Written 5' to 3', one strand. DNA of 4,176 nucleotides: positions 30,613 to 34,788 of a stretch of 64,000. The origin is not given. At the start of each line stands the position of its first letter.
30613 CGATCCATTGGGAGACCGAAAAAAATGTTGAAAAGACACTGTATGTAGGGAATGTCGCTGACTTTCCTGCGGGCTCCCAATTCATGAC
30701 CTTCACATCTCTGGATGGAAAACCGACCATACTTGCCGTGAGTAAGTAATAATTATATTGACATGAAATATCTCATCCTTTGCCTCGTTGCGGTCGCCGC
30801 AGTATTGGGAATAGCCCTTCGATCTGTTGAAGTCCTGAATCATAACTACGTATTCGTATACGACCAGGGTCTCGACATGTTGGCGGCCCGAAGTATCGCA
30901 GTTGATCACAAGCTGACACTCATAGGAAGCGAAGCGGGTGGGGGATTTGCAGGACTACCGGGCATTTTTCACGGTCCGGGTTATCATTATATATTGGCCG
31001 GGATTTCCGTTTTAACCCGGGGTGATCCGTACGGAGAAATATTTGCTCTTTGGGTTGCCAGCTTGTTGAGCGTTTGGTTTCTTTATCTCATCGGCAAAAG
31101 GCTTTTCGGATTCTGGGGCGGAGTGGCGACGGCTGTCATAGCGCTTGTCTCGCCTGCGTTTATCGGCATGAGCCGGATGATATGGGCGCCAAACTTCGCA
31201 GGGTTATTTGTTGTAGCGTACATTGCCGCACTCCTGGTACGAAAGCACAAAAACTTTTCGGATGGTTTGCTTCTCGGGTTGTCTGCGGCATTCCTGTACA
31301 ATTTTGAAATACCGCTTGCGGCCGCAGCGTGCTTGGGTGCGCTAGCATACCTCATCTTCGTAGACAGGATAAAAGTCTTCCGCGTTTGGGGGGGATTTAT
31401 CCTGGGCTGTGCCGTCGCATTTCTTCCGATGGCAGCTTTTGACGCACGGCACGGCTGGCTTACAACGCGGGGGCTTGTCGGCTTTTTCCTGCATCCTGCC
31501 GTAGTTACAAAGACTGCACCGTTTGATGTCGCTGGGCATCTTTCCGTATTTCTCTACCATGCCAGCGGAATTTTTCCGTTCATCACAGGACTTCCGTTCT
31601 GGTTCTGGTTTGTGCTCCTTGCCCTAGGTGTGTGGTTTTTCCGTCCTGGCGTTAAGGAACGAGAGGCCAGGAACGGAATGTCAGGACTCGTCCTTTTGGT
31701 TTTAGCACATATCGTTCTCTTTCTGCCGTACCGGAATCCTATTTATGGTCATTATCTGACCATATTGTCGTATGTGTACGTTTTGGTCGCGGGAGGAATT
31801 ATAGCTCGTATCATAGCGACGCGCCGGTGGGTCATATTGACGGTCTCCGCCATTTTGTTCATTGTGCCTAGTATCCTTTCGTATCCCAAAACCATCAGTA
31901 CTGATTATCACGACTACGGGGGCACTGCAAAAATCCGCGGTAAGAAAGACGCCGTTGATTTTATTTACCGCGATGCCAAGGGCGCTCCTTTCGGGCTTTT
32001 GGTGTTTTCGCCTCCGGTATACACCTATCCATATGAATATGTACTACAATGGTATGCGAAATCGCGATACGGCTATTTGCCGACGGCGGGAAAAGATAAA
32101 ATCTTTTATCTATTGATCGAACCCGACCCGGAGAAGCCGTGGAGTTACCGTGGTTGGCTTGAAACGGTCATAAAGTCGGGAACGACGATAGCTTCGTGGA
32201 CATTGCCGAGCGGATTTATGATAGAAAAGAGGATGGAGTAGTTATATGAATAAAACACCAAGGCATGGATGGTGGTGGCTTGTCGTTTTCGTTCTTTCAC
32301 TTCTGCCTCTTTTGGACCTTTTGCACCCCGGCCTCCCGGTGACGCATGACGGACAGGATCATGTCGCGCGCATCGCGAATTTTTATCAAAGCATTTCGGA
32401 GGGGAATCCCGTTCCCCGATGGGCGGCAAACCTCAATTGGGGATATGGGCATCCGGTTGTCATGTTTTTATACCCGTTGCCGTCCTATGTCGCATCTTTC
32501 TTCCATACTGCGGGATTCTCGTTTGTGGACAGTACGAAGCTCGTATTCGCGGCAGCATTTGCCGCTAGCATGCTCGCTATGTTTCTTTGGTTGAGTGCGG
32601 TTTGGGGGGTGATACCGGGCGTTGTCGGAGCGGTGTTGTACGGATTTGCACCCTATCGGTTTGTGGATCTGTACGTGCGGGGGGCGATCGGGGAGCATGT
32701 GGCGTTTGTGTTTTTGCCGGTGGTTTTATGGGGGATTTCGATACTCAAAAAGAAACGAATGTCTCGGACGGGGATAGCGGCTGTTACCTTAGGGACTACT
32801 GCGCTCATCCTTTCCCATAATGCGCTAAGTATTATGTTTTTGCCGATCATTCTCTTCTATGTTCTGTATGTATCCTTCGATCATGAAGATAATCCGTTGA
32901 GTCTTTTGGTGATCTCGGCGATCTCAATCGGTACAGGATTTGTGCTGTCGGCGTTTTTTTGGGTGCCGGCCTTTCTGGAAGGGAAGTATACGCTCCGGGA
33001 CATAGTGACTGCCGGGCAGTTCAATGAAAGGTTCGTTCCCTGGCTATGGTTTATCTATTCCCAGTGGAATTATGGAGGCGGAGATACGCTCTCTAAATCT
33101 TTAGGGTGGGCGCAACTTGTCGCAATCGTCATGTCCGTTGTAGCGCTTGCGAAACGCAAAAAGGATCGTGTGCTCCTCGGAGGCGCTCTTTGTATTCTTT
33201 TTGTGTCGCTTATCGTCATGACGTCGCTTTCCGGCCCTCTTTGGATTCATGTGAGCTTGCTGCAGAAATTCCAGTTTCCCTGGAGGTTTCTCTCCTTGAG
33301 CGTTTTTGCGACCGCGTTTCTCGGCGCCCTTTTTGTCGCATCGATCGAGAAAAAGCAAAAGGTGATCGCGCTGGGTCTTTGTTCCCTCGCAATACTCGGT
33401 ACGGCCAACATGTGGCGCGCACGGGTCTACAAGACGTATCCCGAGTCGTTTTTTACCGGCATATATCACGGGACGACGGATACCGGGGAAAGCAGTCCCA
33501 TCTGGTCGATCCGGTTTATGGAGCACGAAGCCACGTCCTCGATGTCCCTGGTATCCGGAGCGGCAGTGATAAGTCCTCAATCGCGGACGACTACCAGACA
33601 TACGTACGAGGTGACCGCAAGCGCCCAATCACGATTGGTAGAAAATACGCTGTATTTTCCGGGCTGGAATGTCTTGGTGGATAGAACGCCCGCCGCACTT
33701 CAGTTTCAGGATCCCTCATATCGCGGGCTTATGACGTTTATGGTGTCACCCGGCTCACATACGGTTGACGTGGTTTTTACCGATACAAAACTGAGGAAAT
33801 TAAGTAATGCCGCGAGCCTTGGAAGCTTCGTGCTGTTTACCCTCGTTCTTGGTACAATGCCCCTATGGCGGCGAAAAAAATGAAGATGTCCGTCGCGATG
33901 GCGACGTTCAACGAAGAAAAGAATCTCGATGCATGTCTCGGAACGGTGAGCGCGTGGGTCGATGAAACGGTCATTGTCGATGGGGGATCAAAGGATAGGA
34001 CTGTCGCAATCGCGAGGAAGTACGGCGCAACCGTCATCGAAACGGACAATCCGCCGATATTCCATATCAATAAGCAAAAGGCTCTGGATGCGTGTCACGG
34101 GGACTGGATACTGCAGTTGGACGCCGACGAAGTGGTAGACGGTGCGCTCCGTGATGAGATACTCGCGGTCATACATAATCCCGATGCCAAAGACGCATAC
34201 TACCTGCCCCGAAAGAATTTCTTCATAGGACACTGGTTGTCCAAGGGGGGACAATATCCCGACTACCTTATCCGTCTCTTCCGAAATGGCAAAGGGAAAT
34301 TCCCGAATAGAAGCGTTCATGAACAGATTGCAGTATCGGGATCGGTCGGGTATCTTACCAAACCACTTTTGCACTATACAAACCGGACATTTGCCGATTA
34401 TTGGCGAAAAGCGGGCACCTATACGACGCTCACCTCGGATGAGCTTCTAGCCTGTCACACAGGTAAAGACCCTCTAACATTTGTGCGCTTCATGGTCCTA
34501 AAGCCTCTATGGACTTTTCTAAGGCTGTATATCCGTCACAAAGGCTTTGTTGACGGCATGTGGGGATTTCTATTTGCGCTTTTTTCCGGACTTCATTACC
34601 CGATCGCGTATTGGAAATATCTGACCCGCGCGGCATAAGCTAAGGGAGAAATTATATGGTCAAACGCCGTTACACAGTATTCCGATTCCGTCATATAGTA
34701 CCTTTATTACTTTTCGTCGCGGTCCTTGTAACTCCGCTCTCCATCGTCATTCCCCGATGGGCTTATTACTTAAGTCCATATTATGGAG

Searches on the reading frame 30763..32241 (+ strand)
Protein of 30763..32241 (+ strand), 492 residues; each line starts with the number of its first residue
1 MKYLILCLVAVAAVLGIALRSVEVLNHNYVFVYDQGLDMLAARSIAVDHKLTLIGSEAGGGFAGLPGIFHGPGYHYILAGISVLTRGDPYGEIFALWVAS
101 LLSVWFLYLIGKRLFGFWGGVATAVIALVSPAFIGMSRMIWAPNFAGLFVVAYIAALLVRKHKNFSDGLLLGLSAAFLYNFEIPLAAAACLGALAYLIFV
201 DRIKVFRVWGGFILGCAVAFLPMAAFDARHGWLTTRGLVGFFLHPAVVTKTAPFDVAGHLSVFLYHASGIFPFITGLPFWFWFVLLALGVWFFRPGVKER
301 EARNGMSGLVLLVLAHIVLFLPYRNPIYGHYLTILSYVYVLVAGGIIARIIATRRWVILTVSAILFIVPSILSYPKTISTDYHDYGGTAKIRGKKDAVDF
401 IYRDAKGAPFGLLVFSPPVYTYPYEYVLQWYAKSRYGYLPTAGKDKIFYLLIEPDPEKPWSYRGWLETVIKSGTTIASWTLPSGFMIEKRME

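Call 5: search_protein_families(library=pfam, proteins=[window:30763-32241:+], max_evalue=0.01)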
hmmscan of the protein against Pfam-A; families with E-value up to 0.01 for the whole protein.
window:30763-32241:+ (492 aa): 1 family
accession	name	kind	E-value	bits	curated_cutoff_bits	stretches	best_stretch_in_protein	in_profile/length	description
PF13231.12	PMT_2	-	1.7e-07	32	26.1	1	70-223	2-157/160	Dolichyl-phosphate-mannose-protein mannosyltransferase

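Call 8: search_protein_families(library=ncbifam, proteins=[window:30763-32241:+], max_evalue=0.01)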
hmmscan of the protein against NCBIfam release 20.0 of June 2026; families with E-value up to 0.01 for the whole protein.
window:30763-32241:+ (492 aa): 0 families

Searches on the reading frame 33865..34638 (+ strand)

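Call 11: search_protein_families(library=pfam, proteins=[window:33865-34638:+], max_evalue=0.001)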
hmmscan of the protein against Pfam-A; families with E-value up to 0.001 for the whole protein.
window:33865-34638:+ (257 aa): 2 families
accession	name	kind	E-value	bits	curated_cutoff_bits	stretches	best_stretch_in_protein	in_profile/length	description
PF00535.33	Glycos_transf_2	-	2e-17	64.1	23.3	1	9-128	1-128/168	Glycosyl transferase family 2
PF13704.12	Glyco_tranf_2_4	-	1.3e-05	26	27.5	1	16-91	2-84/98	Glycosyl transferase family 2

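Call 44: search_protein_families(library=ncbifam, proteins=[window:33865-34638:+], max_evalue=0.00001)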
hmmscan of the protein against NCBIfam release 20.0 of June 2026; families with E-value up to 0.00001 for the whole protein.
window:33865-34638:+ (257 aa): 4 families
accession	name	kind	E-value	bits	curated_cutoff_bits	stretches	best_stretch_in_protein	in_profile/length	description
TIGR04283.1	glyco_like_mftF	equivalog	1.6e-11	44.3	182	1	8-111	1-105/221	TIGR04283 family arsenosugar biosynthesis glycosyltransferase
NF010496.0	PRK13915.1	equivalog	6.5e-08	32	262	1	4-62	29-93/307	glucosyl-3-phosphoglycerate synthase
NF041391.1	DPhHxTase_Halo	equivalog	1.2e-07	31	375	1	12-90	1-80/213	dolichyl-phosphate hexose transferase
NF007482.0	PRK10073.1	equivalog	1e-06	28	423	1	2-105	2-112/334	glycosyltransferase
